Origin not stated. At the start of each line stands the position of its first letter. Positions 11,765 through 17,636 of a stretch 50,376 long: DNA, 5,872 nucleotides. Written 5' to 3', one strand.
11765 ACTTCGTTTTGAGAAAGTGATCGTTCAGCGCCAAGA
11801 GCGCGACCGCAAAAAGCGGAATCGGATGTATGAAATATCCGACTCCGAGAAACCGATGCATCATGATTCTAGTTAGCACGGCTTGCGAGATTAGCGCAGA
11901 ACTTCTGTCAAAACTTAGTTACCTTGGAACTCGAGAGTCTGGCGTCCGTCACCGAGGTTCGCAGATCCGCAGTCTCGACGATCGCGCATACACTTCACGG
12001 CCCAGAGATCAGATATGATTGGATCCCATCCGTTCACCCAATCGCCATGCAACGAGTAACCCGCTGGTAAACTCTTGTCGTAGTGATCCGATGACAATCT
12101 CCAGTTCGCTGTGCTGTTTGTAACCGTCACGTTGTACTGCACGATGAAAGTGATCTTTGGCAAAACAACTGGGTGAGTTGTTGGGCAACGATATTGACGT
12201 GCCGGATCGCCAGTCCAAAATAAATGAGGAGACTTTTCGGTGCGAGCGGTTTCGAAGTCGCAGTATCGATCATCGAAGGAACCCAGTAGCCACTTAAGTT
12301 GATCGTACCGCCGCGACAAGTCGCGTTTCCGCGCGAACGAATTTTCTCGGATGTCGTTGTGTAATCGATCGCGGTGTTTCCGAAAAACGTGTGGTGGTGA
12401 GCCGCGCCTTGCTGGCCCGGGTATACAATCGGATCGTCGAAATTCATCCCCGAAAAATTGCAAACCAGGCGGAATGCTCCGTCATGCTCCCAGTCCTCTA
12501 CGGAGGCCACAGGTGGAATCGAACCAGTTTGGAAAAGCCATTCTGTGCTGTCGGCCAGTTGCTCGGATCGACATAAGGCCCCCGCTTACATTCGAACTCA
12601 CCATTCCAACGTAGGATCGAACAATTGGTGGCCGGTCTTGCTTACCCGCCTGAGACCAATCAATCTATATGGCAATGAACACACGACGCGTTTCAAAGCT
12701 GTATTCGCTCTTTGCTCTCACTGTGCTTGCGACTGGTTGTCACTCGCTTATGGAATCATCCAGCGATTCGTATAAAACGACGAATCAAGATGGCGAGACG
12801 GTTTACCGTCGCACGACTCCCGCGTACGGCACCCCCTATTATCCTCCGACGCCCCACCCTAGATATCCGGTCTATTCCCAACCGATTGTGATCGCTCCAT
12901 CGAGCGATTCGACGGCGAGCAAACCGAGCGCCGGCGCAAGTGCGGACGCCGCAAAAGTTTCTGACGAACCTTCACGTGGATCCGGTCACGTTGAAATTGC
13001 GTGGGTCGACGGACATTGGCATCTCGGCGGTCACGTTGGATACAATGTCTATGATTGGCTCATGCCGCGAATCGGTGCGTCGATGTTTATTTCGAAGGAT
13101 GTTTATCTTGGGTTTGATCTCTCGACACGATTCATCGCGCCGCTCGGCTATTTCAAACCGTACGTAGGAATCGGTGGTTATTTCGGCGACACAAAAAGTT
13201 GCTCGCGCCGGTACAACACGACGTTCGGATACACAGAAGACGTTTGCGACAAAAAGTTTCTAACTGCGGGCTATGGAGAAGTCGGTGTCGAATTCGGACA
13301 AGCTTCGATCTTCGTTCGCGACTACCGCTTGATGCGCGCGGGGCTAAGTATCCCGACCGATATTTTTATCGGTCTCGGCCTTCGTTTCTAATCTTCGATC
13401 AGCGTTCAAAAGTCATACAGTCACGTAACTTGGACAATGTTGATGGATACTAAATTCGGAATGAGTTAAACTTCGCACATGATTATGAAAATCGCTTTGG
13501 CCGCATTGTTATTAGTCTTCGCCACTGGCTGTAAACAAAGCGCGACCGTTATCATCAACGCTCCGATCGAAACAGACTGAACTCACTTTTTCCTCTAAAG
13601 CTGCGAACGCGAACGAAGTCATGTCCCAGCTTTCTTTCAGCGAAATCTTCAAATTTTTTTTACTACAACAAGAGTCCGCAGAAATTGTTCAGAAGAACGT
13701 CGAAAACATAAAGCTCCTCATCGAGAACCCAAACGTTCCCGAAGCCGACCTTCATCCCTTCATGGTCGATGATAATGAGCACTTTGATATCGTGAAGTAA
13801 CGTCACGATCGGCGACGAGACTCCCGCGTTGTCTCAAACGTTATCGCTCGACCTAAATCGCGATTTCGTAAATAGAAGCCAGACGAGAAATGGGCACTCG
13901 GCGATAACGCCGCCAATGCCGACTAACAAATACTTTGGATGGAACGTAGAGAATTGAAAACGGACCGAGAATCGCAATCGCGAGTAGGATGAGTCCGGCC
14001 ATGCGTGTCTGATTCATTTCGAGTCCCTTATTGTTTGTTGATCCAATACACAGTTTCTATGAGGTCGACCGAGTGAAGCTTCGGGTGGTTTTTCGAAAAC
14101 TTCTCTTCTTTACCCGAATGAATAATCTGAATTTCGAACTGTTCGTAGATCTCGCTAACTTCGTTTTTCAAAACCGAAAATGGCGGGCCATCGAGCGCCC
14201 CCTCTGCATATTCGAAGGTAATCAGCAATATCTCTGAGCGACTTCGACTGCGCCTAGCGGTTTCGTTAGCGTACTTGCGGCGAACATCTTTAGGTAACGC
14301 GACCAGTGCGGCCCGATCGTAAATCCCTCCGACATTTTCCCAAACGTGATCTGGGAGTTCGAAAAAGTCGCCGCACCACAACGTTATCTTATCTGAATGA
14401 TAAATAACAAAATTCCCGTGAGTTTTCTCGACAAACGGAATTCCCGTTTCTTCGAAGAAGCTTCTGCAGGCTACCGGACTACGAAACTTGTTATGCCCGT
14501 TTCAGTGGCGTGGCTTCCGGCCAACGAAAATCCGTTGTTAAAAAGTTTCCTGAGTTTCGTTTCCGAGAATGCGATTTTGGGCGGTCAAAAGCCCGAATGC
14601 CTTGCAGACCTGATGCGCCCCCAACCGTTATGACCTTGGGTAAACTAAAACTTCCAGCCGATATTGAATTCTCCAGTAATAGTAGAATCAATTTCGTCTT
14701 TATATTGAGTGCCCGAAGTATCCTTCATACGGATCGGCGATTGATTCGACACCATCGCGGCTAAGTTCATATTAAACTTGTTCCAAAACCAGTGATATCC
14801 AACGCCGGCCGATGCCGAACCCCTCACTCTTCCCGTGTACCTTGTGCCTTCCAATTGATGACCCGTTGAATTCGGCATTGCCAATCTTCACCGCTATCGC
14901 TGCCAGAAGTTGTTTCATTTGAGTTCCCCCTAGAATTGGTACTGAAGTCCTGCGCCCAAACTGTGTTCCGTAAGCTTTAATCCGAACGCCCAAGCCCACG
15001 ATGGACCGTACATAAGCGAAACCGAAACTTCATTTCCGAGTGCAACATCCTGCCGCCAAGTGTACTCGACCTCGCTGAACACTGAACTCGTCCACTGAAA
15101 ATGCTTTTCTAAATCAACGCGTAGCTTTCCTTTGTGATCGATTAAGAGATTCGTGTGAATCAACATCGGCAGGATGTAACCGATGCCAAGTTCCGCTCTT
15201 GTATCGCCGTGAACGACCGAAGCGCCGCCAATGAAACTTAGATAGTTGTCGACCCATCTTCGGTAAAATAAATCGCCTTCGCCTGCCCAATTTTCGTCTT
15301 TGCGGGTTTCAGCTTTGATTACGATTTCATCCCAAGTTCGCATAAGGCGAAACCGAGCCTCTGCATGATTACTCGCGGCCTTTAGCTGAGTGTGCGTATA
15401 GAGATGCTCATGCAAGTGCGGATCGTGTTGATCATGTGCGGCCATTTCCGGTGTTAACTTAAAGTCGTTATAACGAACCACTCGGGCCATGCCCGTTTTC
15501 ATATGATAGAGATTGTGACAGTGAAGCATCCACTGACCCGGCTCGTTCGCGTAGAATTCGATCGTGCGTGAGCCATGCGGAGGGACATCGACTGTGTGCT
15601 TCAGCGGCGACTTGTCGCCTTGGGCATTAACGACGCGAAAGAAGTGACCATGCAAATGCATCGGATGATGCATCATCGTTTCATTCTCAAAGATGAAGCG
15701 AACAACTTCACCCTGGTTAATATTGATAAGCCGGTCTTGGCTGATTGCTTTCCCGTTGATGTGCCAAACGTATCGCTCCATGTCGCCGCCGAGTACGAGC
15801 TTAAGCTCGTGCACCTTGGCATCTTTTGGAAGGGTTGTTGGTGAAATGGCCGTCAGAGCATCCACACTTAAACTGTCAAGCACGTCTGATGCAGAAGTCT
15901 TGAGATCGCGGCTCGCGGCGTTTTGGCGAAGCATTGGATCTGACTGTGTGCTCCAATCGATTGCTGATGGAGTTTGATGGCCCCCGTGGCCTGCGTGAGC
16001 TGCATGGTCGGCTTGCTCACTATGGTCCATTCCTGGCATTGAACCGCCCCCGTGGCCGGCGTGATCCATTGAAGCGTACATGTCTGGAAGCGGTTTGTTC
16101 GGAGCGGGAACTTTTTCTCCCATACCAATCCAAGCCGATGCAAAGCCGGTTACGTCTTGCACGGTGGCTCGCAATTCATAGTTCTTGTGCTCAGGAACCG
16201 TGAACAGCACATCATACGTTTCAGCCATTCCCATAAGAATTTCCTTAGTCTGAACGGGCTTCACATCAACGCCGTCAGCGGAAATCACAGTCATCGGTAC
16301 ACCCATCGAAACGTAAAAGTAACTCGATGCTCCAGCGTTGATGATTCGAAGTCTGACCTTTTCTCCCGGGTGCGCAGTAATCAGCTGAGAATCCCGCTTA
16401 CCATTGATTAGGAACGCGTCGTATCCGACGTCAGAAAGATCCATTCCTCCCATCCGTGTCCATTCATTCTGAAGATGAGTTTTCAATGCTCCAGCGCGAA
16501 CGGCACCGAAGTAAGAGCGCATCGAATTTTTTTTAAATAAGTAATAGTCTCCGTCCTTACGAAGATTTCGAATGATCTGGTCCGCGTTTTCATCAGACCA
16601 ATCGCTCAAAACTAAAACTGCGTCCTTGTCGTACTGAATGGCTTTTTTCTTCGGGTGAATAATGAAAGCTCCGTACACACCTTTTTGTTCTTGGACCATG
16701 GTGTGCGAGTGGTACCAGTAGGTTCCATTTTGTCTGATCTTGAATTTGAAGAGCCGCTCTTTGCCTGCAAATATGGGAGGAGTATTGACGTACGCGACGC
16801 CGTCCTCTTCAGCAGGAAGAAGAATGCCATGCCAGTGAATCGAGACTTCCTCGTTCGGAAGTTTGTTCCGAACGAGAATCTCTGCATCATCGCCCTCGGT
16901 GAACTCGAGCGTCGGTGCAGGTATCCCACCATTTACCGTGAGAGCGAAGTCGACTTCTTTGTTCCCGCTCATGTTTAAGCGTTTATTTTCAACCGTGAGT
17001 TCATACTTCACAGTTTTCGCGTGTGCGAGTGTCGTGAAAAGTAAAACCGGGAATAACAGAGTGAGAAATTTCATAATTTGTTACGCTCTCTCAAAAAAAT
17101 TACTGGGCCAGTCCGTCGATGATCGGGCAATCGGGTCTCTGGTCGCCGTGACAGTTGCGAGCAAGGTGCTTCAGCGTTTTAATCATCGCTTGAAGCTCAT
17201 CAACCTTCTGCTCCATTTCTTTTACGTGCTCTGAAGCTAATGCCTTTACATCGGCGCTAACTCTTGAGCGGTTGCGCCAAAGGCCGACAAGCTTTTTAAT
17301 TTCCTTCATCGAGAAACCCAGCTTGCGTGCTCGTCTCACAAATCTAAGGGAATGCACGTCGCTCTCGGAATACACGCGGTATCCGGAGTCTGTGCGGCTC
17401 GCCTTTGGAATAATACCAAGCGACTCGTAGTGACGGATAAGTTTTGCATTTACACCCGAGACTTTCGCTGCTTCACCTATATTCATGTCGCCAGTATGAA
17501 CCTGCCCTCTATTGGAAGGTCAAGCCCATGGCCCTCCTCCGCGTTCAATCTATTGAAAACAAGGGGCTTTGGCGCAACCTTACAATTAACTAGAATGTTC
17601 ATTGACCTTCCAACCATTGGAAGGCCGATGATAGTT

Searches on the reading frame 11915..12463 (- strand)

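Call 54: search_protein_families(library=pfam, proteins=[window:11915-12463:-], max_evalue=0.0001)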
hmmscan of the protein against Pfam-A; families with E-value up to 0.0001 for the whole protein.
window:11915-12463:- (182 aa): 1 family
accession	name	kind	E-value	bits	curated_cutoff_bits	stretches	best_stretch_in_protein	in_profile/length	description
PF09362.15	DUF1996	-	2.4e-09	38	27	1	77-146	165-237/237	Domain of unknown function (DUF1996)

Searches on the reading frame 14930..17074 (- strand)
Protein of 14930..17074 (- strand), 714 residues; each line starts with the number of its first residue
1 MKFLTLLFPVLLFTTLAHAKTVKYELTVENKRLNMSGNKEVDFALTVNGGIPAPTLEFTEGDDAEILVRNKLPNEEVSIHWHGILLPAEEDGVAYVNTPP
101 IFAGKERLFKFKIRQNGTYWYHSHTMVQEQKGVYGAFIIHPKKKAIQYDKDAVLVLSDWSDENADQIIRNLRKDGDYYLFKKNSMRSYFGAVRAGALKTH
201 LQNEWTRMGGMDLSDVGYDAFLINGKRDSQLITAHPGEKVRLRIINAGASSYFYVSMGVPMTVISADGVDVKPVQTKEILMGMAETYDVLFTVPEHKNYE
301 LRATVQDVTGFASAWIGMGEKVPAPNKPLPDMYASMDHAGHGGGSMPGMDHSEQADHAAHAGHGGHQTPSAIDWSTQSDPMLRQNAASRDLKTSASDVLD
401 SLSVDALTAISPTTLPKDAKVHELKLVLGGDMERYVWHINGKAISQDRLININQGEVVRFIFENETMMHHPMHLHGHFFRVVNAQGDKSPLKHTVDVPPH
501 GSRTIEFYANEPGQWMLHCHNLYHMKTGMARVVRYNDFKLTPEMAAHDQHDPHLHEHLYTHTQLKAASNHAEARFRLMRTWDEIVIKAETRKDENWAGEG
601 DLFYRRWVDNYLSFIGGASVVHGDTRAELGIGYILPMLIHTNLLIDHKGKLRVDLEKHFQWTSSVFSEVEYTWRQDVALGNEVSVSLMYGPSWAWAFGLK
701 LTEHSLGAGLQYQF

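Call 19: search_protein_families(library=pfam, proteins=[window:14930-17074:-], max_evalue=0.001)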
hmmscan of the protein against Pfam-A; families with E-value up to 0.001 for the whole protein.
window:14930-17074:- (714 aa): 3 families
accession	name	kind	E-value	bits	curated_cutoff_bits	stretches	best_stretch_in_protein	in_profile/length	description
PF07732.21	Cu-oxidase_3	-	1.7e-39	135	21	1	29-143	3-118/119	Multicopper oxidase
PF07731.20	Cu-oxidase_2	-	7.5e-36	123.3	20.4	1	422-536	7-134/137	Multicopper oxidase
PF00394.28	Cu-oxidase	-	3.7e-20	73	21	1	217-306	35-136/157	Multicopper oxidase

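Call 52: search_protein_families(library=ncbifam, proteins=[window:14930-17074:-], max_evalue=0.00001)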
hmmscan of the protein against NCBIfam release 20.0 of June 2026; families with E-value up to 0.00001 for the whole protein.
window:14930-17074:- (714 aa): 7 families
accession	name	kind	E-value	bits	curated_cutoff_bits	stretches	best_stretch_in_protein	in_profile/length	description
TIGR01480.1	copper_res_A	subfamily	1.2e-116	390.6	478.95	1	20-534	44-591/593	copper resistance system multicopper oxidase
TIGR03389.1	laccase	equivalog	1.4e-41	142.9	558.9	3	20-175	2-160/539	laccase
TIGR03388.1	ascorbase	equivalog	3.4e-41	141.5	614.8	1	23-532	3-521/542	L-ascorbate oxidase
TIGR03390.1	ascorbOXfungal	equivalog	1.6e-30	106.1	445.35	1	42-298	27-268/538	L-ascorbate oxidase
NF008205.1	PRK10965.1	equivalog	5.7e-29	101.3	525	2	219-529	213-522/529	multicopper oxidase CueO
TIGR02376.1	Cu_nitrite_red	equivalog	1.3e-12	47.7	296.3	1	19-182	25-195/326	copper-containing nitrite reductase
NF008135.0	PRK10883.1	equivalog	4.4e-11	41.9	581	0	26-135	50-155/471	cell division protein FtsP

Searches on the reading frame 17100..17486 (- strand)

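Call 52: search_protein_families(library=ncbifam, proteins=[window:17100-17486:-], max_evalue=0.00001)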
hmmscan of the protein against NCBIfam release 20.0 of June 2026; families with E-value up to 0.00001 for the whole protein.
window:17100-17486:- (128 aa): 15 families
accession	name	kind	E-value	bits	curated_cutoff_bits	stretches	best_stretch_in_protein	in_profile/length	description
TIGR02044.1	CueR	equivalog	1.1e-52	177.4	147.4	1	1-126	1-126/127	Cu(I)-responsive transcriptional regulator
NF007590.0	PRK10227.1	equivalog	2.9e-32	111.6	244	1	1-127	1-127/135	Cu(I)-responsive transcriptional regulator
NF007069.0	PRK09514.1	equivalog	1.5e-30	106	143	1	2-126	3-130/141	Zn(2+)-responsive transcriptional regulator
TIGR02051.1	MerR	equivalog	7.3e-30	103.8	150.85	1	3-126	2-124/124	mercury resistance transcriptional regulator MerR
TIGR02043.1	ZntR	equivalog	1.8e-29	102.5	167.95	1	2-122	3-126/131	Zn(2+)-responsive transcriptional regulator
TIGR02047.1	CadR-PbrR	equivalog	2.2e-27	95.6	151.45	1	1-125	1-126/127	Cd(II)/Pb(II)-responsive transcriptional regulator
NF041849.1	trans_regNmlR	equivalog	1.5e-19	70.1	175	1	1-107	1-107/117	stress response transcriptional regulator NmlR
NF010315.0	PRK13752.1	subfamily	1.1e-17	64.5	261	1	2-126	9-132/144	mercury resistance transcriptional regulator MerR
NF047375.1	HeatShock_HspR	equivalog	2e-12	46.9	105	1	3-86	6-89/92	heat shock protein transcriptional repressor HspR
TIGR01950.1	SoxR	equivalog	2.1e-11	43.8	116.9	1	1-107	2-108/142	redox-sensitive transcriptional activator SoxR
NF053782.1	ChlnTransRegdde3219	equivalog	2.1e-09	37.3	450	1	2-106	8-110/278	choline utilization transcriptional activator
TIGR02054.1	MerD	equivalog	3.6e-08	33.9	103.65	1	3-67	6-70/120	mercuric resistance transcriptional repressor MerD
NF050798.1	TF_FtsR_Actino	equivalog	5e-08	33.3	150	1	17-75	22-80/223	transcriptional regulator FtsR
NF052513.1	TransRegCarH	equivalog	5.7e-07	29.1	400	1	3-60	9-66/274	HTH-type transcriptional repressor CarH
NF047377.1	heat_HspR_dupli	exception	6.5e-07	29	300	1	6-101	11-106/214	heat shock protein transcriptional repressor HspR, fused homodimer type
